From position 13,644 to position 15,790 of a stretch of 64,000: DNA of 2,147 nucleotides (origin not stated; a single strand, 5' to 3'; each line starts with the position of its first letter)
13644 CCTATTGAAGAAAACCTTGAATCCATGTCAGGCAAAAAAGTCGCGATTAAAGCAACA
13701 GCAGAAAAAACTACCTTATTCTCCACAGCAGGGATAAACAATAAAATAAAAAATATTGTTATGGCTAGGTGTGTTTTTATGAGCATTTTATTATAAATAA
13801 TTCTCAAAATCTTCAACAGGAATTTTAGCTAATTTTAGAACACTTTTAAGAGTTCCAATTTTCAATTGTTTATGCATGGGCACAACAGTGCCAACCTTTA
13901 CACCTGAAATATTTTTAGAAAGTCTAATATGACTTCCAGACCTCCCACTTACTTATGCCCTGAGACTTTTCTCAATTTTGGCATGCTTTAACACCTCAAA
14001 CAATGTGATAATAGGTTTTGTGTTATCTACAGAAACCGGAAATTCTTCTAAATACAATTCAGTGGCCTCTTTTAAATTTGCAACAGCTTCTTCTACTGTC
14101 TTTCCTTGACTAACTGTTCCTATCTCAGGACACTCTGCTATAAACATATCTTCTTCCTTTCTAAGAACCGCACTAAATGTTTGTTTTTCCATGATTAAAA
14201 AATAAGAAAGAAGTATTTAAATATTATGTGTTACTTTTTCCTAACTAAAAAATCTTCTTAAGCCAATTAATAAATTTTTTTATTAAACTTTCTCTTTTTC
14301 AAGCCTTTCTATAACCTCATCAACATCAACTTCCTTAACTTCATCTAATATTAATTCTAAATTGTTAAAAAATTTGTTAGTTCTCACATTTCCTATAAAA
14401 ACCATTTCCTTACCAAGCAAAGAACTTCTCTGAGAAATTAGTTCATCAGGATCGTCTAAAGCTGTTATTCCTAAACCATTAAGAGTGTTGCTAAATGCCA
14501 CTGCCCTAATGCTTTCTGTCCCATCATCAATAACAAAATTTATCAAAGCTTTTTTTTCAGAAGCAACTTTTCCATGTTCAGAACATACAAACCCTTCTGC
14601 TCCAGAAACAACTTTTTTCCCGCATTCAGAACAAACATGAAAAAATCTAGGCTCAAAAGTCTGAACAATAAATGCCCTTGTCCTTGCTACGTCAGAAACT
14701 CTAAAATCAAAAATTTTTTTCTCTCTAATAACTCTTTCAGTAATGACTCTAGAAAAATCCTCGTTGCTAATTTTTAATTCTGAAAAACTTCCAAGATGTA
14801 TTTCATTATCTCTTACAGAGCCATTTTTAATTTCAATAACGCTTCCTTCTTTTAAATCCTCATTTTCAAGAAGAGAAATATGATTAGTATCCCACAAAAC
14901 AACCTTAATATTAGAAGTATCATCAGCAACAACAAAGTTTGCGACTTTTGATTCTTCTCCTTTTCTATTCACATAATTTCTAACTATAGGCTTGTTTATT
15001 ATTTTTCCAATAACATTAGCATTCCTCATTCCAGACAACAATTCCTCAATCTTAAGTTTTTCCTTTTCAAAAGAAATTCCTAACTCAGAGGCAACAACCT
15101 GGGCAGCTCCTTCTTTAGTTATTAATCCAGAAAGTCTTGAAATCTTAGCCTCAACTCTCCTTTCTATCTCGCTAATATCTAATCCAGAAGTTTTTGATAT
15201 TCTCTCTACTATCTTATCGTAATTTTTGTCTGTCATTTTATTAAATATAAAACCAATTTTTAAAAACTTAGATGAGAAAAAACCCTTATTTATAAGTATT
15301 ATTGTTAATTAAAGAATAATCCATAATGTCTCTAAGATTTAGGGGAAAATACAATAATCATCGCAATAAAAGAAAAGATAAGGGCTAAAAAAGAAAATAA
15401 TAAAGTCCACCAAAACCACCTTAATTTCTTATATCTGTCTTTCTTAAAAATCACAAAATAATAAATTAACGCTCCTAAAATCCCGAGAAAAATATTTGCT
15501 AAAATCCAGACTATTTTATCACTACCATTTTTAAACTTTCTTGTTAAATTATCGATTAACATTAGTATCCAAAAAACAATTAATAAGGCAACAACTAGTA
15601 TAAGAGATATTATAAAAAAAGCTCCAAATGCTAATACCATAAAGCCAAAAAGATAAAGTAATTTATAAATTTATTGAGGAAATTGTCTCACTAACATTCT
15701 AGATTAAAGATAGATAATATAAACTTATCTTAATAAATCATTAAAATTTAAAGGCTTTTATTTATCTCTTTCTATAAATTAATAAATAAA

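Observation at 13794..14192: hicB-hicA locus in which the HicA toxin domain is split by a stop codon and a +1 frameshift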

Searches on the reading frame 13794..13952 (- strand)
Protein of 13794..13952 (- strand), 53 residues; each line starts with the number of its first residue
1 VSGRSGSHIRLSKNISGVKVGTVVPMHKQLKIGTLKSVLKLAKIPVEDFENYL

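Call 5: search_protein_families(library=pfam, max_evalue=10, proteins=[window:13794-13952:-])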
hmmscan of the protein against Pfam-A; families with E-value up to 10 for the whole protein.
seq(53 aa): 1 family
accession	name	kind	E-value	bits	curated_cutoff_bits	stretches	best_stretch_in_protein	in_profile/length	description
PF07927.17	HicA_toxin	-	4.5e-09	36.7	27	1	3-44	17-58/58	HicA toxin of bacterial toxin-antitoxin,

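Call 6: search_protein_families(library=ncbifam, max_evalue=10, proteins=[window:13794-13952:-])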
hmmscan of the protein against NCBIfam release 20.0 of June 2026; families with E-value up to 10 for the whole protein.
seq(53 aa): 0 families

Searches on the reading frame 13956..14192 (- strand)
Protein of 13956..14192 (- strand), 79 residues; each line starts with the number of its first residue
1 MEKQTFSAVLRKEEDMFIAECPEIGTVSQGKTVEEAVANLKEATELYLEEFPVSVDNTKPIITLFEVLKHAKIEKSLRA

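Call 5: search_protein_families(library=pfam, max_evalue=10, proteins=[window:13956-14192:-])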
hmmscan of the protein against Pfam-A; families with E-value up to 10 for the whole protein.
seq(79 aa): 4 families
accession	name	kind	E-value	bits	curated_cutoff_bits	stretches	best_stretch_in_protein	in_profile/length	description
PF21748.3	UPF0150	-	0.00029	21.1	27.3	1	13-48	17-53/64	UPF0150-like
PF24113.1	DUF7387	-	0.00092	20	27.9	1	10-49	17-56/85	Family of unknown function (DUF7387)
PF15919.11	HicB_lk_antitox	-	0.0011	19.6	27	1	16-51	12-48/123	HicB_like antitoxin of bacterial toxin-antitoxin system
PF12910.14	PHD_like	-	0.047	14.1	27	1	7-51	57-103/141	Antitoxin of toxin-antitoxin, RelE / RelB, TA system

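Call 6: search_protein_families(library=ncbifam, max_evalue=10, proteins=[window:13956-14192:-])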
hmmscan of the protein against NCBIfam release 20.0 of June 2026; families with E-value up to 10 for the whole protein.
seq(79 aa): 2 families
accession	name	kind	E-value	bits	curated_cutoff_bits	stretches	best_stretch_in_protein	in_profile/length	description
NF038212.1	argG_rel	exception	0.024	13.5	425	1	29-69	75-115/381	argininosuccinate synthase-related protein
NF007226.0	PRK09644.1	equivalog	0.032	14.3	199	1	3-69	60-125/166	RNA polymerase sigma factor SigM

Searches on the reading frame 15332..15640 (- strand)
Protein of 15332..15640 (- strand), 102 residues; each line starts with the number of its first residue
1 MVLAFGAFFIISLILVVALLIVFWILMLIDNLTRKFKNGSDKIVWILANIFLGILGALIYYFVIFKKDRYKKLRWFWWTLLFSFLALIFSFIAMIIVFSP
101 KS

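Call 30: search_protein_families(library=pfam, max_evalue=0.001, proteins=[window:15332-15640:-])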
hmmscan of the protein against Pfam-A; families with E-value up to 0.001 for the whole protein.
window:15332-15640:- (102 aa): 1 family
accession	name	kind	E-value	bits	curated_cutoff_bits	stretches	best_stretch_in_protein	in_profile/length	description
PF13396.11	PLDc_N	-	4.7e-07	30.1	23.3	1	22-63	1-40/42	Phospholipase_D-nuclease N-terminal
